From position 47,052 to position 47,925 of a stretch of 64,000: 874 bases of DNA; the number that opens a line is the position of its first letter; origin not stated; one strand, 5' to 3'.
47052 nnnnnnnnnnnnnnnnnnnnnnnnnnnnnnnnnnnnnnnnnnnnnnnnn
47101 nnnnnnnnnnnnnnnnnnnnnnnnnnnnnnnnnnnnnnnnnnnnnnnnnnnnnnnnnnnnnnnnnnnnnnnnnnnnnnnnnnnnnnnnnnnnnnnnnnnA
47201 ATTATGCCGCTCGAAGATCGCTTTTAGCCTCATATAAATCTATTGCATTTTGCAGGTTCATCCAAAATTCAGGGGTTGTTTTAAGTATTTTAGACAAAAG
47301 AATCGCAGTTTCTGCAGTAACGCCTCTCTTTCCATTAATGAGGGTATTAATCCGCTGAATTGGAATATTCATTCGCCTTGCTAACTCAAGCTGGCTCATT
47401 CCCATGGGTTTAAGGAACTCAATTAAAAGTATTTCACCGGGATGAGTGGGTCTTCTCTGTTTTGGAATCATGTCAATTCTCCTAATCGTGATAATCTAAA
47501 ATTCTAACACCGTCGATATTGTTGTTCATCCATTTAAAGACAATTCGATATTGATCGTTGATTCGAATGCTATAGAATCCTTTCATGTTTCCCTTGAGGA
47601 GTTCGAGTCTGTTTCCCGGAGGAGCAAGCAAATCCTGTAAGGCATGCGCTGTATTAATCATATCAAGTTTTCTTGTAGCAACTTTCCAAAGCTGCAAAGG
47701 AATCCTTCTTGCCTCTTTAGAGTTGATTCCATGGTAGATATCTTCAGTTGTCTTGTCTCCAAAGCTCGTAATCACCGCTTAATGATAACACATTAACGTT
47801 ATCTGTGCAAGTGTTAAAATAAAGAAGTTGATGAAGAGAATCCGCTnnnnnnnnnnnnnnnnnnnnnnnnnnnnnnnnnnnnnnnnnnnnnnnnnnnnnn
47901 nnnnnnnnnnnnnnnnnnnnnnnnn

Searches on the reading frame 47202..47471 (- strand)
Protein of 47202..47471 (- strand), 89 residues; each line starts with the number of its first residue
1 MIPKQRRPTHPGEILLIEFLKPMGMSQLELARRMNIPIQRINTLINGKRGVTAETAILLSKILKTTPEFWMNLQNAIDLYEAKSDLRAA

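Call 63: search_protein_families(library=pfam, proteins=[window:47202-47471:-], max_evalue=0.0001)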
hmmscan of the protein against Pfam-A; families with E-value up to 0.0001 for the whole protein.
window:47202-47471:- (89 aa): 2 families
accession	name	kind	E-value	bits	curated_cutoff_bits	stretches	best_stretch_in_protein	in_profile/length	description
PF01381.28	HTH_3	-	4.2e-11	43.1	23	1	18-70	3-55/55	Helix-turn-helix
PF13443.12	HTH_26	-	8.7e-06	26.3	22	1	17-68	3-55/63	Cro/C1-type HTH DNA-binding domain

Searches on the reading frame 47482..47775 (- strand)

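Call 63: search_protein_families(library=pfam, proteins=[window:47482-47775:-], max_evalue=0.0001)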
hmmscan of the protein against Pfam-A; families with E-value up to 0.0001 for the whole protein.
window:47482-47775:- (97 aa): 1 family
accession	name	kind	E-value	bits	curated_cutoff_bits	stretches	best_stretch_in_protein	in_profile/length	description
PF05015.19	HigB-like_toxin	-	7.2e-23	81.3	27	1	4-96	2-91/91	RelE-like toxin of type II toxin-antitoxin system HigB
